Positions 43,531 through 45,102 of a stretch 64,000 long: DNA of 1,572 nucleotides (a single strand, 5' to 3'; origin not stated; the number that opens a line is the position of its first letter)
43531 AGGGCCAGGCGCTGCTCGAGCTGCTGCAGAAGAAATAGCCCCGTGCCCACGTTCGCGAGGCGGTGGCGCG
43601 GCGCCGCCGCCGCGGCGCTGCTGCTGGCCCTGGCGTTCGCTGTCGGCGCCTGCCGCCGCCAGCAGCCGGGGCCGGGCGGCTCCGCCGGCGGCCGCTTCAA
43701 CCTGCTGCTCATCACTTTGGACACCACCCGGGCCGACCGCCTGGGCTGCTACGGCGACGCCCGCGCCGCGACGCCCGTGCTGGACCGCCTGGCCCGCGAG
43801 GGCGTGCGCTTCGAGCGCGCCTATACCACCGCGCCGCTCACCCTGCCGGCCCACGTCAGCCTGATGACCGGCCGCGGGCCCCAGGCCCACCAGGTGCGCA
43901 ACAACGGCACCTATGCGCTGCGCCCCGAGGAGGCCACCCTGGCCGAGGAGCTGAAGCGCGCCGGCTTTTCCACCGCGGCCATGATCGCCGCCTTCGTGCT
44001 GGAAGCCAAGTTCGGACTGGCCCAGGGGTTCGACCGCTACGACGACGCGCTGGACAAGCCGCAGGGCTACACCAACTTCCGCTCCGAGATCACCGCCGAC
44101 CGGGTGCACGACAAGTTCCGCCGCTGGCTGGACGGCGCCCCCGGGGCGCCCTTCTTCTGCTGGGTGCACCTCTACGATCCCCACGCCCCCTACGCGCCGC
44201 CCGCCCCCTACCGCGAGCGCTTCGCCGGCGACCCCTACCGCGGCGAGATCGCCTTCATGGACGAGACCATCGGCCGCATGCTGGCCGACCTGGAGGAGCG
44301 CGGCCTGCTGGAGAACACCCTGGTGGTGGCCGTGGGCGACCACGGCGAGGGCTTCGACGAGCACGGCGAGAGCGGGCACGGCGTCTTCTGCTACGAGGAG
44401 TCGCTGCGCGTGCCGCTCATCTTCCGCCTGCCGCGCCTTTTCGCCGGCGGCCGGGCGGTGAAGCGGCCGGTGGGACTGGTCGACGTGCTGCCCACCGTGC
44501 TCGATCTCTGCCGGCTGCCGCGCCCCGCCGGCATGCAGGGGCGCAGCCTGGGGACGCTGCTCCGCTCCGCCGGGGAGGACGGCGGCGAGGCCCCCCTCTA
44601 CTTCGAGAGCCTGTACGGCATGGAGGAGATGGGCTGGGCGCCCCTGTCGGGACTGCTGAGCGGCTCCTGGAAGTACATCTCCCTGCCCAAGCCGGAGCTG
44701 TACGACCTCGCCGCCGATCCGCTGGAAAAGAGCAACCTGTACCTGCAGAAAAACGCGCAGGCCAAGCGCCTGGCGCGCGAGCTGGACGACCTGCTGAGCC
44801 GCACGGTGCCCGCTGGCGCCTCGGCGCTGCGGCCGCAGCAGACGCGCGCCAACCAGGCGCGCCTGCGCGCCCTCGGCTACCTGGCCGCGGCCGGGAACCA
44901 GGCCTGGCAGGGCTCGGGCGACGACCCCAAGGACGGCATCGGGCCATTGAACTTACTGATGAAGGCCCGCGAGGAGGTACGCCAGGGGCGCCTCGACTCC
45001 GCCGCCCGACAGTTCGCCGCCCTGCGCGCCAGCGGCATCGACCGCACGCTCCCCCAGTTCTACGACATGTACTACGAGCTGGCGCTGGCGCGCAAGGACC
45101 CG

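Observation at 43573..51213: Three sulfatase-like/TPR fusions have T-x-P-x-H in place of the C/S-x-P-x-R formylglycine motif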

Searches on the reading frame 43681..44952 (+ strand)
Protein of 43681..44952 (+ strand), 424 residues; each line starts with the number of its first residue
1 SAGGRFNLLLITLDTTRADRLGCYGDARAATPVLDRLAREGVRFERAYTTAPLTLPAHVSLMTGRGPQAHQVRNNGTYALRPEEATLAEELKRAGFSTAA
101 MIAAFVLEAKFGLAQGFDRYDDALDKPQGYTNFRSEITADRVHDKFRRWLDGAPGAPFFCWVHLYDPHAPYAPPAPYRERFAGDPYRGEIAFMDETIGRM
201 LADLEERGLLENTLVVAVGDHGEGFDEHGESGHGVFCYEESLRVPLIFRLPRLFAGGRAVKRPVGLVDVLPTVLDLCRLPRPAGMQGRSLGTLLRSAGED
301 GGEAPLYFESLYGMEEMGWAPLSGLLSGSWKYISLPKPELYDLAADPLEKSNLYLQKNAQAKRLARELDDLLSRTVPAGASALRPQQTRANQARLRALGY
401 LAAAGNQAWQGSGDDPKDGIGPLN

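Call 7: search_solved_structures(query=window:43681-44952:+, max_evalue=0.001, show_alignments=5)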
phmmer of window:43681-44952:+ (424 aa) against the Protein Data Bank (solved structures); distinct sequences matched with E-value up to 0.001: 88 (the best 60 are shown).
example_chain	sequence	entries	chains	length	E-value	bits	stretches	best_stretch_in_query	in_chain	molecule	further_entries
7p24_AAA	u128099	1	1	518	7.1e-33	117.5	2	184-367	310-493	Mucin-desulfating sulfatase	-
7oz8_AAA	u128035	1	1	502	1.9e-32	116.1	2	169-357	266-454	Choline-sulfatase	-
5g2v_A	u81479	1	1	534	3.5e-31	111.9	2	186-375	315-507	N-ACETYLGLUCOSAMINE-6-SULFATASE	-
6pt6_B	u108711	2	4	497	4.1e-31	111.7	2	182-354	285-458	exo-2S-iota carrageenan S1 sulfatase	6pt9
6ptk_A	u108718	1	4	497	5.8e-31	111.2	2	182-354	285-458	exo-2S-iota carrageenan S1 sulfatase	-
6pt4_B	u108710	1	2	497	7.4e-31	110.8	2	182-354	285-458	exo-2S-iota carrageenan S1 sulfatase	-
4upi_A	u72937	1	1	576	1.8e-27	99.7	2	7-97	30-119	SULFATASE FAMILY PROTEIN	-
7stt_A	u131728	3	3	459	6.8e-27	97.8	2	191-380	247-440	N-acetylgalactosamine-6-sulfatase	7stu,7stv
6hr5_A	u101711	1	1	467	4.4e-26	95.1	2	172-374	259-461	Alpha-L-rhamnosidase/sulfatase (GH78)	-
4upl_A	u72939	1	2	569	1.1e-25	93.8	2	6-97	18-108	SULFATASE FAMILY PROTEIN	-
9fo1_A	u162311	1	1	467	1.3e-25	93.5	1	5-368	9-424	k-carrageenan sulfatase S1_16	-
6ust_A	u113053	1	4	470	3.7e-24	88.8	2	183-364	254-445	N-acetylgalactosamine 6-sulfate sulfatase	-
4uph_A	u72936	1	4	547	3.8e-24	88.7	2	186-365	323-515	SULFATASE (SULFURIC ESTER HYDROLASE) PROTEIN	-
7pth_A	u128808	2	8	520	1e-23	87.3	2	185-354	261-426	Choline sulfatase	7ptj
6fny_A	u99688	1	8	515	1.9e-23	86.4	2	185-354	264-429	Choline-sulfatase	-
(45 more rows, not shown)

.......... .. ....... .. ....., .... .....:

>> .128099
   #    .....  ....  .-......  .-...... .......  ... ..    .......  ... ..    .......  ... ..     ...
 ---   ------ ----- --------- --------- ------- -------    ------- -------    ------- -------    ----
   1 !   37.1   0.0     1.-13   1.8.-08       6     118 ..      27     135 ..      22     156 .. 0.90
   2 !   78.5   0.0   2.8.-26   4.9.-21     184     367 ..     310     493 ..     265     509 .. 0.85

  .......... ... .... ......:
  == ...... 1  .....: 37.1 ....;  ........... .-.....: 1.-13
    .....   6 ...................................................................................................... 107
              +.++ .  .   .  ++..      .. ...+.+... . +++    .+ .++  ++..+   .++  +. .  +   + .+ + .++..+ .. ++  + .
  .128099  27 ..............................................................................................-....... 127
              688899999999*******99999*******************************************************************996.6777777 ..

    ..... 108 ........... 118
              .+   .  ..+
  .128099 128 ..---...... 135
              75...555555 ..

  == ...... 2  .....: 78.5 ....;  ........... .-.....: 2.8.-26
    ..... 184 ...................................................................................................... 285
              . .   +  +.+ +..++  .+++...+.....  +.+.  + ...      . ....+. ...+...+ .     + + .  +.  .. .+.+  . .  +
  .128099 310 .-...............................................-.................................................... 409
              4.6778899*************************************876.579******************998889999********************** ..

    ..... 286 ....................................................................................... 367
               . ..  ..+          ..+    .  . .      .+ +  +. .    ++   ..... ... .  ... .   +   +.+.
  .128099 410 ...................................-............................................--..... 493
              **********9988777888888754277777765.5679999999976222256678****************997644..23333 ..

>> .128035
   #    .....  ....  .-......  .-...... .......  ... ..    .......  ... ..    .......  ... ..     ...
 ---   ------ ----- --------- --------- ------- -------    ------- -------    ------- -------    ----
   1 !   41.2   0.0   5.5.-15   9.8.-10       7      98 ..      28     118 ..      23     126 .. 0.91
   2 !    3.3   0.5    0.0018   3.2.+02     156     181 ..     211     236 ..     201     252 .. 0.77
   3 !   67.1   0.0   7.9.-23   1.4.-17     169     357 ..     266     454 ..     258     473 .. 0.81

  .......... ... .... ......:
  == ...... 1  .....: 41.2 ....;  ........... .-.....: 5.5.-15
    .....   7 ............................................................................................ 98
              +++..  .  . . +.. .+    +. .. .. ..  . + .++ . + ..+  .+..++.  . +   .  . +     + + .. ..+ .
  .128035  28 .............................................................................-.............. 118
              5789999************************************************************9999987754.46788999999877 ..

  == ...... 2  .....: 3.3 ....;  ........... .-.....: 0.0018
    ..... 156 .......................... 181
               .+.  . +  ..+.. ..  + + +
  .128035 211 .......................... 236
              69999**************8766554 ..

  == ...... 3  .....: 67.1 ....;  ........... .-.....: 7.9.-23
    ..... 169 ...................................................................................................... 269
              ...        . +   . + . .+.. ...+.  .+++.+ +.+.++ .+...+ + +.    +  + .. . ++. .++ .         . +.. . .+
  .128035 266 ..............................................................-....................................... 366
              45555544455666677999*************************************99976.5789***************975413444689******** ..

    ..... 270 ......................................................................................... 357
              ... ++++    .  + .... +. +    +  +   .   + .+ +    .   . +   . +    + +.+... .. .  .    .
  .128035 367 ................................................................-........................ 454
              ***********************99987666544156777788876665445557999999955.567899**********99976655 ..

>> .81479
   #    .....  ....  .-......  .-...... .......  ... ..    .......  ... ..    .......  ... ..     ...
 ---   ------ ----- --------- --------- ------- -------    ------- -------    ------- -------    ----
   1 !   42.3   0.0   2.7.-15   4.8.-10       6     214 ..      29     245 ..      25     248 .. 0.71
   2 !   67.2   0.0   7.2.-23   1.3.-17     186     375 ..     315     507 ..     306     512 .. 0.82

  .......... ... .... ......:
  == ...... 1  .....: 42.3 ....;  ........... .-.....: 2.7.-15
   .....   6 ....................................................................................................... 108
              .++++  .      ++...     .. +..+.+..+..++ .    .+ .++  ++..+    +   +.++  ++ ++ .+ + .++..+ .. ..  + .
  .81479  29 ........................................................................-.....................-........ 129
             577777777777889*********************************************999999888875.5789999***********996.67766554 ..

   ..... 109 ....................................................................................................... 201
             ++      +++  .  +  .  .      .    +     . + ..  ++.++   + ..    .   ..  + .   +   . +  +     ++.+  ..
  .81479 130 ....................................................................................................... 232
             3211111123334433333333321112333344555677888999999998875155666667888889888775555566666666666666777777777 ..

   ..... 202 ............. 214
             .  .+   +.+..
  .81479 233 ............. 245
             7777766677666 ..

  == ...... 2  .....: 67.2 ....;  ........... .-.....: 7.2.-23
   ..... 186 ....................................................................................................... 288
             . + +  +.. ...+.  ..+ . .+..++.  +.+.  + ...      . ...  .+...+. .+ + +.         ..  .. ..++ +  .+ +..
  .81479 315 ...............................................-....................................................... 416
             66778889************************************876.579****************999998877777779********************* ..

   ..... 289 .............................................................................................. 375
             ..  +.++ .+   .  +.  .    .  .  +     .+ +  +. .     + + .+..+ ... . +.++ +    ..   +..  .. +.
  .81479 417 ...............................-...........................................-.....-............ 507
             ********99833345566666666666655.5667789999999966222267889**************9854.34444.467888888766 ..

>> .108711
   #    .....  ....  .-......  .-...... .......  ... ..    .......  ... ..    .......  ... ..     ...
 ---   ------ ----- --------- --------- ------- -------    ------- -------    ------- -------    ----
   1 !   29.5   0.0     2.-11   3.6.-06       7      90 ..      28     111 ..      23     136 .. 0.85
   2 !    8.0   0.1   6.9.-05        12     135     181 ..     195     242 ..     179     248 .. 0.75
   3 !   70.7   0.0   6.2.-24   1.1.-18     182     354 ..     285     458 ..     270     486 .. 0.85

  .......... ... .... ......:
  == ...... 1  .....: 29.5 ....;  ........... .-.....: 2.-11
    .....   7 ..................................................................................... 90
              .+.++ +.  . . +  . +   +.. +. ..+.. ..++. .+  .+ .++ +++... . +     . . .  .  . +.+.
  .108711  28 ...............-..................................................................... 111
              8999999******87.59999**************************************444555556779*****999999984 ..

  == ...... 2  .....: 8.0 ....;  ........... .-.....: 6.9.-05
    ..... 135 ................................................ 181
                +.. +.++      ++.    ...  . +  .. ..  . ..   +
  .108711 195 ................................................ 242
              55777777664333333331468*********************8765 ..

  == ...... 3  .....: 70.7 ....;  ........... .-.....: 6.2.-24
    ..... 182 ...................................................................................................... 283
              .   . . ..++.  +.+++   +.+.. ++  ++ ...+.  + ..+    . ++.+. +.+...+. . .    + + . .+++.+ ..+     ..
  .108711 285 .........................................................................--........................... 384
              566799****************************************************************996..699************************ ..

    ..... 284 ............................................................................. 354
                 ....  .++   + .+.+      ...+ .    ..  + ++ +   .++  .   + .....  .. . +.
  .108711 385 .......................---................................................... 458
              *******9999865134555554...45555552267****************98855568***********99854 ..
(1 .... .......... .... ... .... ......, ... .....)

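Call 9: find_homologous_proteins(query=window:43681-44952:+, max_evalue=1e-10)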
Query window:43681-44952:+ (424 aa): 7168 proteins with E <= 1e-10 among 8000 candidates; the best 120 are listed.
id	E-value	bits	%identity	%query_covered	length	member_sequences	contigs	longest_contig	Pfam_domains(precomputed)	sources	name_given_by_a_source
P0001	2.7e-201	687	74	99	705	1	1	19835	PF02995.23,PF01663.28,PF16347.11,PF00884.29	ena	-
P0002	5.2e-160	551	71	80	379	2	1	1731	PF02995.23,PF01663.28,PF16347.11,PF00884.29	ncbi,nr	ncbi:MAG TPA: sulfatase, partial [Candidatus Aminicenantes bacterium]|nr:sulfatase [Candidatus Amini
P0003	4.6e-150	519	58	99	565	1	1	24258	PF01663.28,PF16347.11,PF00884.29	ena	-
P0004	2.4e-143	496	56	98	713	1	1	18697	PF14559.13,PF25063.1,PF23914.2,PF13432.13,PF13428.13,PF13429.13,PF01663.28,PF16347.11,PF00884.29,PF07719.24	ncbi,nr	ncbi:MAG: sulfatase-like hydrolase/transferase [Candidatus Aminicenantes bacterium]|nr:sulfatase-lik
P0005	3.5e-143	496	54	99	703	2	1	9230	PF14559.13,PF25063.1,PF25058.2,PF13424.13,PF13432.13,PF13428.13,PF13181.13,PF01663.28,PF16347.11,PF00884.29,PF07719.24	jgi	-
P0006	1.7e-142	494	56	98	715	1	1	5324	PF14559.13,PF13432.13,PF13428.13,PF13181.13,PF01663.28,PF16347.11,PF00884.29,PF07719.24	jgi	jgi:arylsulfatase A-like enzyme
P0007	2.3e-141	490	55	98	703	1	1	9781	PF25063.1,PF13431.13,PF25060.1,PF25058.2,PF13176.13,PF02995.23,PF13428.13,PF00884.29,PF25064.2,PF07721.21,PF14559.13,PF00515.35,PF13424.13,PF13432.13,PF13181.13,PF01663.28,PF16347.11,PF07719.24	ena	-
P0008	5.2e-140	485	55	99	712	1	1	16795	PF14559.13,PF23914.2,PF13371.13,PF13432.13,PF13428.13,PF13181.13,PF01663.28,PF16347.11,PF00884.29,PF07719.24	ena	-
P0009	2.2e-139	483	55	99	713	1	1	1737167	PF13432.13,PF13428.13,PF01663.28,PF16347.11,PF00884.29,PF07719.24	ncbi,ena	-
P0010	5.9e-139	482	56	99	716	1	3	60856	PF13432.13,PF01663.28,PF16347.11,PF00884.29,PF07719.24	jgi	jgi:arylsulfatase A-like enzyme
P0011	7.9e-139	481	54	98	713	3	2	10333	PF14559.13,PF25063.1,PF23914.2,PF13432.13,PF13428.13,PF13181.13,PF01663.28,PF16347.11,PF00884.29,PF07719.24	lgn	-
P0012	1.3e-138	481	55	99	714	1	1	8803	PF14559.13,PF13432.13,PF13428.13,PF01663.28,PF16347.11,PF00884.29,PF07719.24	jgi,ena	-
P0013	4.8e-138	479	54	98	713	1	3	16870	PF14559.13,PF25063.1,PF23914.2,PF13424.13,PF13432.13,PF13428.13,PF13429.13,PF01663.28,PF16347.11,PF00884.29,PF07719.24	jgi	jgi:arylsulfatase A-like enzyme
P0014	1.7e-137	477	57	98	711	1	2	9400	PF14559.13,PF13424.13,PF13176.13,PF13432.13,PF13428.13,PF13181.13,PF01663.28,PF16347.11,PF00884.29,PF07719.24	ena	-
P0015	2.0e-137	477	53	98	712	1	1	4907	PF25063.1,PF13432.13,PF13181.13,PF01663.28,PF16347.11,PF00884.29,PF07719.24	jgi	jgi:arylsulfatase A-like enzyme/Tfp pilus assembly protein PilF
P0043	4.8e-133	462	52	99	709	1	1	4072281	PF14559.13,PF00515.35,PF13432.13,PF13428.13,PF13181.13,PF01663.28,PF16347.11,PF00884.29,PF07719.24,PF13174.13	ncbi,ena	-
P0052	1.6e-131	457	52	99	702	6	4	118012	PF07721.21,PF14559.13,PF25058.2,PF13424.13,PF13432.13,PF02995.23,PF13428.13,PF01663.28,PF16347.11,PF00884.29,PF07719.24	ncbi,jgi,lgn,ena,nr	ncbi:MAG TPA: sulfatase-like hydrolase/transferase [Patescibacteria group bacterium]|nr:sulfatase-li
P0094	7.4e-127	442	51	99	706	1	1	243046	PF25063.1,PF13431.13,PF23914.2,PF13176.13,PF13428.13,PF00884.29,PF25064.2,PF14559.13,PF25068.3,PF00515.35,PF12895.14,PF13424.13,PF13432.13,PF13181.13,PF01663.28,PF16347.11,PF07719.24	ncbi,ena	-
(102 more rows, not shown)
